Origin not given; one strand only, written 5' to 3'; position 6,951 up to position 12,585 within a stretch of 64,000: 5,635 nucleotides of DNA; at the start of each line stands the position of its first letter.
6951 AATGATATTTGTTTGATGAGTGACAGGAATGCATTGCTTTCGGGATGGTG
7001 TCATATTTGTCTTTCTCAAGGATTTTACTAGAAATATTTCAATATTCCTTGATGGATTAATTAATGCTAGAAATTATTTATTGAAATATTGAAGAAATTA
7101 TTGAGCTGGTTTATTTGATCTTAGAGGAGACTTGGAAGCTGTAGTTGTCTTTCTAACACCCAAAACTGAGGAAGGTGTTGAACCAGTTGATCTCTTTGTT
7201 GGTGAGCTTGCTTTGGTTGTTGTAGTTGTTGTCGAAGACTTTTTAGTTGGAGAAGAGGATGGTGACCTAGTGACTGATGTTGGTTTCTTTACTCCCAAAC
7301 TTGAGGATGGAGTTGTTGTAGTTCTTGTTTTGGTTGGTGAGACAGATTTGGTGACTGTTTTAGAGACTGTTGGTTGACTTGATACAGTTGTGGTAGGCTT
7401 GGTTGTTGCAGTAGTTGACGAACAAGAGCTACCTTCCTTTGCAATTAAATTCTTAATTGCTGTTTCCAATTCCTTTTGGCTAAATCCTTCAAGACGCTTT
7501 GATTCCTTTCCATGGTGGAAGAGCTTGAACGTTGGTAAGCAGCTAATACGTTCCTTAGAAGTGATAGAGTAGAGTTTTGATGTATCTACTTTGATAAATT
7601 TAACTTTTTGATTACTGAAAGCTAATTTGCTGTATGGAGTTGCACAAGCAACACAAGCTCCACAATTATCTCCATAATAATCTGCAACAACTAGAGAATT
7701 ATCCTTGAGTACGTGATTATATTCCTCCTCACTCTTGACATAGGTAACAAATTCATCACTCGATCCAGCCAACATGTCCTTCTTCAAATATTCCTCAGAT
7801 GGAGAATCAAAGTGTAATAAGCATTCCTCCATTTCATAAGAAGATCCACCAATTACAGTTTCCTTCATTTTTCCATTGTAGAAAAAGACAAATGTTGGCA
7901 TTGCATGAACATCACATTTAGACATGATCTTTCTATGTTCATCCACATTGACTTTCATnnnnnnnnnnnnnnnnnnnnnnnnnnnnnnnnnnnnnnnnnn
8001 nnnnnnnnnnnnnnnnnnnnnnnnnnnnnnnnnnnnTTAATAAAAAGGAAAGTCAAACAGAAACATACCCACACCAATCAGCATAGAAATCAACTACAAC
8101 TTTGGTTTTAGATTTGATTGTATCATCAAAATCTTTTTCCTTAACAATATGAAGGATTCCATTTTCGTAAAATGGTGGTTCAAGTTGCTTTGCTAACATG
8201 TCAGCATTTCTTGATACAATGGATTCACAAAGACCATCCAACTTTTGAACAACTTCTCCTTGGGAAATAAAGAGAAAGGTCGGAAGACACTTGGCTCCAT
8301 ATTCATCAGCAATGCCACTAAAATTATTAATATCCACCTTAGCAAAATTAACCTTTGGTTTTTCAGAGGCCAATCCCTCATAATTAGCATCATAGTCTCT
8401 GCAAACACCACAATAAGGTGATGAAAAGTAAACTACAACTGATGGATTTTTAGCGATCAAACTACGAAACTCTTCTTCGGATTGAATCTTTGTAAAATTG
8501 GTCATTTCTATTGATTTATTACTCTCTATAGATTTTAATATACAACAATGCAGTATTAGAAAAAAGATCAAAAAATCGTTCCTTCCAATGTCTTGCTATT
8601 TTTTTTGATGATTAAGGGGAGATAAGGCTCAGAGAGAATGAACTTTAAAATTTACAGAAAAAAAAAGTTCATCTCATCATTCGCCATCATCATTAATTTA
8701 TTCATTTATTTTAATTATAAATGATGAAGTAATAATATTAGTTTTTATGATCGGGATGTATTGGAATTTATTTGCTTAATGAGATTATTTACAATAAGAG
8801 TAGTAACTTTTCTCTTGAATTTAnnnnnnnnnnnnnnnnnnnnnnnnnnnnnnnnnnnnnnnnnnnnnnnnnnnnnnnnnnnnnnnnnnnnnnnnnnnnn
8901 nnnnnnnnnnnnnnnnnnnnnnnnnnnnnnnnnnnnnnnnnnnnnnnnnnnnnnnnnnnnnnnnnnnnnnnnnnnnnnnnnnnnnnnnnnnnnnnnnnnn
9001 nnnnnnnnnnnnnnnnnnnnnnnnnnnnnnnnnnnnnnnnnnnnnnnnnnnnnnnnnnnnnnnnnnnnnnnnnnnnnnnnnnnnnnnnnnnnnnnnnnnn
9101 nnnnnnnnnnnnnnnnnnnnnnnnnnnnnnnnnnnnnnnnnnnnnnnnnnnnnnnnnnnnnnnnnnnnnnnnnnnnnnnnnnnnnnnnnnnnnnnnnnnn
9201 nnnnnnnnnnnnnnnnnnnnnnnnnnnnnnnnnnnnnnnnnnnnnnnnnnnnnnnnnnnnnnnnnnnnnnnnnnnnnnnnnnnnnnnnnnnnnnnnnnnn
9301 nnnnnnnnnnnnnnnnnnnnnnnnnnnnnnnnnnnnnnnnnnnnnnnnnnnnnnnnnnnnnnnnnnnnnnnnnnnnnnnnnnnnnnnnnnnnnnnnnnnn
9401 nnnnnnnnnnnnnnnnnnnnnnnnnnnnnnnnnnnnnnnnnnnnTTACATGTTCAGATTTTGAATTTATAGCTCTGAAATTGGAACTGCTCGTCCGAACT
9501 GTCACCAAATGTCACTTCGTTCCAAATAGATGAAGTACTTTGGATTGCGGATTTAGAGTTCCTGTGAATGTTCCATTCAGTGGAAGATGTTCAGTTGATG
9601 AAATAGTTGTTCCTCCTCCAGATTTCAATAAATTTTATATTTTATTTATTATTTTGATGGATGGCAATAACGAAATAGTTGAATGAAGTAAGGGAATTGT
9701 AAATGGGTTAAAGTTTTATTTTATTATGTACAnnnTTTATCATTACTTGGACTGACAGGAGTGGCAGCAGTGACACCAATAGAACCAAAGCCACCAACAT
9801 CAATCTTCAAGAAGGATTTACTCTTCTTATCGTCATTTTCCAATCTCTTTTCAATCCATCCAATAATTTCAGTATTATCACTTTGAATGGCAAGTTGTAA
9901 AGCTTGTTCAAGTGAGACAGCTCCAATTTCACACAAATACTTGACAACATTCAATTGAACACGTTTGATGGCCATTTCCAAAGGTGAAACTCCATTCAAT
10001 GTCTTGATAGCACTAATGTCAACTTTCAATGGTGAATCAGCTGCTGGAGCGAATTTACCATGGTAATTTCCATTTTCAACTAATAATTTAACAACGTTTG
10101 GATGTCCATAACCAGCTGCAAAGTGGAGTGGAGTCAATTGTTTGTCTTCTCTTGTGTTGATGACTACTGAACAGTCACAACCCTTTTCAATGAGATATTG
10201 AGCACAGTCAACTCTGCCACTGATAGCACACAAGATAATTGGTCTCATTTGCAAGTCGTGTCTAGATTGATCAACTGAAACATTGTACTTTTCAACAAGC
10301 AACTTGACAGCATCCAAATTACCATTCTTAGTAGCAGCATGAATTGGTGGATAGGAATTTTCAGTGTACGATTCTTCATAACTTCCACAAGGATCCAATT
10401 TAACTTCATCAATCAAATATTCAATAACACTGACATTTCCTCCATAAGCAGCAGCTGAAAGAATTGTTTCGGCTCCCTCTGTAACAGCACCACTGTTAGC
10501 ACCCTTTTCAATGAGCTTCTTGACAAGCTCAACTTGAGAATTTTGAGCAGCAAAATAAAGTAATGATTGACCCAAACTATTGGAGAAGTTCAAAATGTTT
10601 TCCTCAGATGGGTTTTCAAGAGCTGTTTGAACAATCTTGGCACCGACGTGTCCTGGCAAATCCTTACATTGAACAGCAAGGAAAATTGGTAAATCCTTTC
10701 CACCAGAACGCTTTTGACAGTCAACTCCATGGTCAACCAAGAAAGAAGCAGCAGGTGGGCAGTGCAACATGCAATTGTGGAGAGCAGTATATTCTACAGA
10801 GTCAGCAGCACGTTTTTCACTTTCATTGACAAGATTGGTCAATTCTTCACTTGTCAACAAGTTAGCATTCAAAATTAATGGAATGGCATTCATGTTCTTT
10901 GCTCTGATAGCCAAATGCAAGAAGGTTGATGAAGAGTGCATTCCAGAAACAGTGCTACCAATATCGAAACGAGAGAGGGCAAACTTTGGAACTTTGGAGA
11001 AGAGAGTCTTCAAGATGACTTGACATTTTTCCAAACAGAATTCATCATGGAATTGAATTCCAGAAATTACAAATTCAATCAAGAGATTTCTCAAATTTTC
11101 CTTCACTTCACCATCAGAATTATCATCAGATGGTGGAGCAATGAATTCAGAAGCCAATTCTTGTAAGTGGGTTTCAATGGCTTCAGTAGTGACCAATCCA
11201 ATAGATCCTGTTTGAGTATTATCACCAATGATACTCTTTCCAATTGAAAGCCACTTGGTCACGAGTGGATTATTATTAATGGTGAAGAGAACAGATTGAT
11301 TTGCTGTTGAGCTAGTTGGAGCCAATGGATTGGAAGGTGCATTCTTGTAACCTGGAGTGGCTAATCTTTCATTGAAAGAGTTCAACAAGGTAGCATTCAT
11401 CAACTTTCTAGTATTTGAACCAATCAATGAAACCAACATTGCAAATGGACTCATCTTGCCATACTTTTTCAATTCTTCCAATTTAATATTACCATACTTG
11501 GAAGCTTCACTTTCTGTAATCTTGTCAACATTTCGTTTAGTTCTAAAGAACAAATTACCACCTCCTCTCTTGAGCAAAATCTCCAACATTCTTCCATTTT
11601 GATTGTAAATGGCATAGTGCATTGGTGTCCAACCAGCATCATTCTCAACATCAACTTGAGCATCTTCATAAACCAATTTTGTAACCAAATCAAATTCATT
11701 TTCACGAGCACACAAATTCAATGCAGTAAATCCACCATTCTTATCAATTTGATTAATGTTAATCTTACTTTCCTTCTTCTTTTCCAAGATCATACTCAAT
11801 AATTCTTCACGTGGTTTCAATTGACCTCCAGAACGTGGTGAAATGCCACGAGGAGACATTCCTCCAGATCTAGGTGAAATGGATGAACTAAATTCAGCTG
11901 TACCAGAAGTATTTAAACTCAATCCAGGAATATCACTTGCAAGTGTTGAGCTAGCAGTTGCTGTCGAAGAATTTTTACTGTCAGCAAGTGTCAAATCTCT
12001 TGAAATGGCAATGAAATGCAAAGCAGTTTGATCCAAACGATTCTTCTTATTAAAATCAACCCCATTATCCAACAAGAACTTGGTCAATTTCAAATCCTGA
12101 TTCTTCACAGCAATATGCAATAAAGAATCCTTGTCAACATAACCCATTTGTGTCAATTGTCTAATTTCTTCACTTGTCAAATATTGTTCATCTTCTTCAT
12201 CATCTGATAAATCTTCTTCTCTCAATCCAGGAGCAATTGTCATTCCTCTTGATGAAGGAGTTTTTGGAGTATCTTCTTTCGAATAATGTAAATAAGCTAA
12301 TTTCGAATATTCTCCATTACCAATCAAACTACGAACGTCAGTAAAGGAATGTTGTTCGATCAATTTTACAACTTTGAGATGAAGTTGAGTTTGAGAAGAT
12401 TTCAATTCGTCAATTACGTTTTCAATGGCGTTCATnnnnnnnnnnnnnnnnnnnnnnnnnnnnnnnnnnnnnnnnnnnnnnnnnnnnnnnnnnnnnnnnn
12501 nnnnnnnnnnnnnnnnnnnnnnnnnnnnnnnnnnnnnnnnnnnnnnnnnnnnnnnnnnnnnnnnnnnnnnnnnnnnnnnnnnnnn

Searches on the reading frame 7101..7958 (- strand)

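Call 63: search_protein_families(library=pfam, proteins=[window:7101-7958:-], max_evalue=0.001)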
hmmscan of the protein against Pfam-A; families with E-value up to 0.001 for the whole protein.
window:7101-7958:- (286 aa): 1 family
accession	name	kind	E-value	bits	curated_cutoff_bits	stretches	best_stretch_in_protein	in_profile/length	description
PF00085.26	Thioredoxin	-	2.3e-24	85.8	23.5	2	74-169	4-102/103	Thioredoxin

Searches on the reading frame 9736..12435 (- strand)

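Call 63: search_protein_families(library=pfam, proteins=[window:9736-12435:-], max_evalue=0.001)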
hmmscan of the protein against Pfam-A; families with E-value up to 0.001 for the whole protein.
window:9736-12435:- (900 aa): 6 families
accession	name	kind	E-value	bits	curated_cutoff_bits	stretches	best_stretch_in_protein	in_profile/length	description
PF12796.13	Ank_2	-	1e-54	183.5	27.3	5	693-756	28-87/90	Ankyrin repeats (3 copies)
PF13637.12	Ank_4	-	6.1e-47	157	22.7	4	736-786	4-50/50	Ankyrin repeats (many copies)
PF00023.36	Ank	-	4.9e-42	140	21.1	1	767-789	3-25/33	Ankyrin repeat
PF13606.12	Ank_3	-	3.2e-40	131.4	22.3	0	767-789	3-25/30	Ankyrin repeat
PF13857.12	Ank_5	-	8.9e-32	109.2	27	1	759-789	9-39/56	Ankyrin repeats (many copies)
PF24521.3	Ank_KRIT1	-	5.2e-11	42.9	80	1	626-720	22-111/149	KRIT1 ankyrin-repeats domain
